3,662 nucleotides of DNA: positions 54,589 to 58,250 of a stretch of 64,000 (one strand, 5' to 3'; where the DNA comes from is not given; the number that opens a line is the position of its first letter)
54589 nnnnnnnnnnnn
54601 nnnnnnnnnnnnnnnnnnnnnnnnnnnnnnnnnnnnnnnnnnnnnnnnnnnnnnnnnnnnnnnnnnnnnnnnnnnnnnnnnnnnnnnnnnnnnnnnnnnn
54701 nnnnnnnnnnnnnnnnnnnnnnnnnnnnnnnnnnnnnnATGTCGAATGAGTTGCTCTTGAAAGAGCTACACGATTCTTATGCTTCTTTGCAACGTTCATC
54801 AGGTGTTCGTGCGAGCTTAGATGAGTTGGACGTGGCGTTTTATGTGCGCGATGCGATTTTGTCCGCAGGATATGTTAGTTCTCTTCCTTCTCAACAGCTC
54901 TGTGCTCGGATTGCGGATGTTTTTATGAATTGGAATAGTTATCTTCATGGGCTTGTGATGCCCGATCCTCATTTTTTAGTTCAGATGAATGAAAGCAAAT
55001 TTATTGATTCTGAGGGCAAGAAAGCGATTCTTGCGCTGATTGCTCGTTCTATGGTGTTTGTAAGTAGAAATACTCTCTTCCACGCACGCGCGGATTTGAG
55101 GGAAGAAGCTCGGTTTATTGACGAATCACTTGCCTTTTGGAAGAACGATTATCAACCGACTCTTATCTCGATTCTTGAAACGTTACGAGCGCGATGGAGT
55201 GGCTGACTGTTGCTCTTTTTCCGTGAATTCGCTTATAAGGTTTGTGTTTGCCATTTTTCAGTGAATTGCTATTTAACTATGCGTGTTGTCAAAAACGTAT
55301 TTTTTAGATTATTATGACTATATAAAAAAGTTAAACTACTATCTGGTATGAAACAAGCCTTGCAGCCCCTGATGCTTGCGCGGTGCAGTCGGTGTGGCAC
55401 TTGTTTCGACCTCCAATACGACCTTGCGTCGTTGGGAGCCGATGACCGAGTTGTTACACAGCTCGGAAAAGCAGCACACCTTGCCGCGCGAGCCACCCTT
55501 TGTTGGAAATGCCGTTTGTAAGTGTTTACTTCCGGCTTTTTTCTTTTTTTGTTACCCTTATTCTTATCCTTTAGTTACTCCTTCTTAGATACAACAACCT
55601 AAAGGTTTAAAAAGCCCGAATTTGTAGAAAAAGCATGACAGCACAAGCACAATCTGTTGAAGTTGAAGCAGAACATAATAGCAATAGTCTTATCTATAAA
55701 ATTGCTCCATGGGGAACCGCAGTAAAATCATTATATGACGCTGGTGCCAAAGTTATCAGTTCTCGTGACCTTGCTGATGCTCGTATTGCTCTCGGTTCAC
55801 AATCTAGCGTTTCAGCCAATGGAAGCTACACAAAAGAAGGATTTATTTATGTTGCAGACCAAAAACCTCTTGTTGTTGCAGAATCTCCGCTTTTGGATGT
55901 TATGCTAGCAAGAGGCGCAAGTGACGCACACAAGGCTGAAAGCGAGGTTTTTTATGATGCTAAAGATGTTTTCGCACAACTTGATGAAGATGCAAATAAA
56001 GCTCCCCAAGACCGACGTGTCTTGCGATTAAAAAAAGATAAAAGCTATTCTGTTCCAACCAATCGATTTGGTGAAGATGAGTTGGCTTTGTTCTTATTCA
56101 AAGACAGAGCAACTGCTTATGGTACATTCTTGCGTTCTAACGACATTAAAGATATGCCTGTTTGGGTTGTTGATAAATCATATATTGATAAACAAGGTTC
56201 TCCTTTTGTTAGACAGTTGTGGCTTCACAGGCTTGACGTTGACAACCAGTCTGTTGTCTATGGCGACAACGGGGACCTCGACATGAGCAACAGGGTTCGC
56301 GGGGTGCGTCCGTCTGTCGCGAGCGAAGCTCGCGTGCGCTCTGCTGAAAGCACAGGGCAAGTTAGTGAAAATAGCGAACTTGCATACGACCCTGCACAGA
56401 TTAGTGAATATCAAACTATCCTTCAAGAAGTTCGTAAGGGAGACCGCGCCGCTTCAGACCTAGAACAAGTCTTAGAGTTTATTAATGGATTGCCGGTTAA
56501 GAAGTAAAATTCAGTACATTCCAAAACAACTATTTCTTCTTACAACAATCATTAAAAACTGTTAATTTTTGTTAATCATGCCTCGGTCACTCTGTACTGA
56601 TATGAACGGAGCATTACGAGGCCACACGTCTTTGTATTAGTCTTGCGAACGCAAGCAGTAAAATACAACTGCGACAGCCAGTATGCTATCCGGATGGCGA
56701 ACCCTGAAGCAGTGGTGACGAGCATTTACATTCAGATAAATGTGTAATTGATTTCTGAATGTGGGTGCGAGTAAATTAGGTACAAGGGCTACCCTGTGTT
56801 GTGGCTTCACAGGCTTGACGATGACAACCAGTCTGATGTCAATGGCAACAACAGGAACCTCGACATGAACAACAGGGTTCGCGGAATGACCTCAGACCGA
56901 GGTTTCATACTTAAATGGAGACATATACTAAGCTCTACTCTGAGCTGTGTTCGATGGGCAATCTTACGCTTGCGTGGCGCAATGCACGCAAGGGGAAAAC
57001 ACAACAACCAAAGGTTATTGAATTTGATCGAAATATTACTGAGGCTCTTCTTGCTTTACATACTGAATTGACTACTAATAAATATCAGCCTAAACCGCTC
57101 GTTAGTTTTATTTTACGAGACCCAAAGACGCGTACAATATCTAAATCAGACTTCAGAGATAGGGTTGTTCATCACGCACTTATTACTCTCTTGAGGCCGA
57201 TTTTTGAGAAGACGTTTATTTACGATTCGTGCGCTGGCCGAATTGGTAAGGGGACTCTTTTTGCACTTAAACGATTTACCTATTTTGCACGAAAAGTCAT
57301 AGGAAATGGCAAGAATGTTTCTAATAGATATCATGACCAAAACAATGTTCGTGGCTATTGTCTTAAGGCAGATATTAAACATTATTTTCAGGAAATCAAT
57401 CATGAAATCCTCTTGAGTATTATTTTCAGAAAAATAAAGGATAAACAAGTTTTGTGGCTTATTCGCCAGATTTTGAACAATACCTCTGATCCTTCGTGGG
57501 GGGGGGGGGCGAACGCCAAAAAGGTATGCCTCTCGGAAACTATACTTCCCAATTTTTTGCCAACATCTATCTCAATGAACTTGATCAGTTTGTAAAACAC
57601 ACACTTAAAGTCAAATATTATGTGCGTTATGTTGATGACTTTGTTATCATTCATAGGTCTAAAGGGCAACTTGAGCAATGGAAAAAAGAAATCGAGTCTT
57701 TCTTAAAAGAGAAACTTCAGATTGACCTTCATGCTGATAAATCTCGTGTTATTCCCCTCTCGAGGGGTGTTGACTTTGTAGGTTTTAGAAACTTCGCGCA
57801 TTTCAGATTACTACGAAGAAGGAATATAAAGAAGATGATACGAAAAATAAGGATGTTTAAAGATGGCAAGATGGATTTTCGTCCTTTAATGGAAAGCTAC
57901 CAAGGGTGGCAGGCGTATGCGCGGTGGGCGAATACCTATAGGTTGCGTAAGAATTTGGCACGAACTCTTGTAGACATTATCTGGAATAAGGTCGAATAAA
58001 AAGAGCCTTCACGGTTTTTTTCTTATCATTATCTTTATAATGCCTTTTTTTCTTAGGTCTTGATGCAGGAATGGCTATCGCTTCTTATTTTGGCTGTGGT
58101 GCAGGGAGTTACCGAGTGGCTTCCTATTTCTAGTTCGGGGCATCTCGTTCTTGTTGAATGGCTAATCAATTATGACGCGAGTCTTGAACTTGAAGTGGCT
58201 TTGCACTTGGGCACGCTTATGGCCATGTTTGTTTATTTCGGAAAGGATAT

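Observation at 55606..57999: Complete diversity-generating retroelement with a perfect adenine-only TR/VR mismatch pattern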

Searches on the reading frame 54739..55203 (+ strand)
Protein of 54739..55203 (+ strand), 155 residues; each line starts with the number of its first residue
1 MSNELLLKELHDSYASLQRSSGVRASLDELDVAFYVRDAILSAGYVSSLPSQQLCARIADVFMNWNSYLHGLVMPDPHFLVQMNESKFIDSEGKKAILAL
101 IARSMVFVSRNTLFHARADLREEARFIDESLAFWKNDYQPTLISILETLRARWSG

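Call 93: search_protein_families(library=pfam, alignment_id=A5, max_evalue=0.01)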
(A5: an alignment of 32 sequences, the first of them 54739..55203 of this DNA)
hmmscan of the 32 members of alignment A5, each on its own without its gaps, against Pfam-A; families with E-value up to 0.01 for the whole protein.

A. member 1, window:54739-55203:+ (155 aa): 0 families

B. families by the number of members that match (of 32 scanned): 37 families (the first 25 are shown)
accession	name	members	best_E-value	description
PF07866.17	DUF1653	1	7.7e-28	Protein of unknown function (DUF1653)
PF01974.23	tRNA_int_endo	1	4.4e-27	tRNA intron endonuclease, catalytic C-terminal domain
PF01201.27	Ribosomal_S8e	1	9.8e-26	Ribosomal protein S8e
PF12961.13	DUF3850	1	8.7e-22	Domain of unknown function (DUF3850)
PF01423.28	LSM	1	1.2e-21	LSM domain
PF01230.28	HIT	1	9.5e-21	HIT domain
PF14947.12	HTH_45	1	1.3e-18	Winged helix-turn-helix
PF01475.25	FUR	1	5.4e-17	Ferric uptake regulator family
PF04307.19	YdjM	1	1.9e-16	YdjM inner membrane protein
PF00736.24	EF1_GNE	1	4.4e-15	EF-1 guanine nucleotide exchange domain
PF03551.20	PadR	1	2.8e-14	Transcriptional regulator PadR-like family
PF11969.13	DcpS_C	1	9.2e-14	Scavenger mRNA decapping enzyme C-term binding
PF08069.17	Ribosomal_S13_N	1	1.3e-13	Ribosomal S13/S15 N-terminal domain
PF00833.23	Ribosomal_S17e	1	2.3e-11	Ribosomal S17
PF08241.18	Methyltransf_11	1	9.6e-09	Methyltransferase domain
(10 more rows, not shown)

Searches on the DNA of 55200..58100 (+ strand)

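Call 8: search_rna_families(source=window, start=55200, end=58100, threshold=evalue, max_evalue=1, show_alignments=3)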
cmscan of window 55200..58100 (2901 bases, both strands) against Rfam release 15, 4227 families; matches with E-value up to 1: 1.
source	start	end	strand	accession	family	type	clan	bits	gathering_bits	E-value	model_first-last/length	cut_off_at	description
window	56581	56797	+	RF03019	RT-16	Gene; sRNA;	-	61.5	50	2.2e-08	1-158/158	no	RT-16 RNA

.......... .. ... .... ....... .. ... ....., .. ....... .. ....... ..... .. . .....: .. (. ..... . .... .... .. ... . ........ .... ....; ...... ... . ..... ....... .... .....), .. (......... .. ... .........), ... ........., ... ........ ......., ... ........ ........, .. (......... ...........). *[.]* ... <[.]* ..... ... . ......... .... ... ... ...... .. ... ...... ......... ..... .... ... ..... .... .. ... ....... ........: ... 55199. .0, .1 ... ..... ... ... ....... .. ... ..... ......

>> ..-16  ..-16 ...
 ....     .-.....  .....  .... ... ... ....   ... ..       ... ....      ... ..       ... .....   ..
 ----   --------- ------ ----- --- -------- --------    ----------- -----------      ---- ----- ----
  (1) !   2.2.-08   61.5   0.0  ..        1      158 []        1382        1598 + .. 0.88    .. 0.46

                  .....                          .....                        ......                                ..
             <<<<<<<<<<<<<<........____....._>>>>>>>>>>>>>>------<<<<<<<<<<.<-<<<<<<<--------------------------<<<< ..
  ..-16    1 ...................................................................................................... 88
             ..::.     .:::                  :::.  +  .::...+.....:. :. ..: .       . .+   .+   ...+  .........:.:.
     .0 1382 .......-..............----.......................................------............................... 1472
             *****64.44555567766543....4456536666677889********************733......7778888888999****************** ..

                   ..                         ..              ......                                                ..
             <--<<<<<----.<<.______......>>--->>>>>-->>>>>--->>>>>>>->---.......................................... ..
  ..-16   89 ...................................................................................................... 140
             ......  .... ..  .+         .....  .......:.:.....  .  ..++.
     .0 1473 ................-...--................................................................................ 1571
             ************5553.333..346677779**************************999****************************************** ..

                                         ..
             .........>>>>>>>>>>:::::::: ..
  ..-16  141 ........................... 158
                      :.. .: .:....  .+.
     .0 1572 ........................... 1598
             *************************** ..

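Call 28: search_rna_families(sources=[L001, L003, L004, L005, L006], threshold=evalue, max_evalue=1)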
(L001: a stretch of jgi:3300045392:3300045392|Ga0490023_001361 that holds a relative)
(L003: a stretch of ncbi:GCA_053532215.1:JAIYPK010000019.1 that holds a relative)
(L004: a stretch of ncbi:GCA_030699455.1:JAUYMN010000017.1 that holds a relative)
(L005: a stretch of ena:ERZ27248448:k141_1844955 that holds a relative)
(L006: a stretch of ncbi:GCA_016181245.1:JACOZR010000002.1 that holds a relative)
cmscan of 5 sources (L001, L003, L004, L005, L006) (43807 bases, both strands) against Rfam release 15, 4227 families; matches with E-value up to 1: 6.
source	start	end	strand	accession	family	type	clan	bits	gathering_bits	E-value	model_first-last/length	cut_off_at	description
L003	4813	4955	+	RF03019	RT-16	Gene; sRNA;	-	94.6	50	5.2e-14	1-158/158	no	RT-16 RNA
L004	4785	4943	+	RF03019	RT-16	Gene; sRNA;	-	74.2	50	8.2e-10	1-158/158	no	RT-16 RNA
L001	4944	5104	+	RF03019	RT-16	Gene; sRNA;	-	70.3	50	5.2e-09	1-158/158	no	RT-16 RNA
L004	408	480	-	RF00005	tRNA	Gene; tRNA;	CL00001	64.6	29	6.5e-12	1-71/71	no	tRNA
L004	2851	2952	-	RF00005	tRNA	Gene; tRNA;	CL00001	60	29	1.2e-10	1-71/71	no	tRNA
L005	4883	5098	+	RF03019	RT-16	Gene; sRNA;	-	45.1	50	0.00079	1-158/158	no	RT-16 RNA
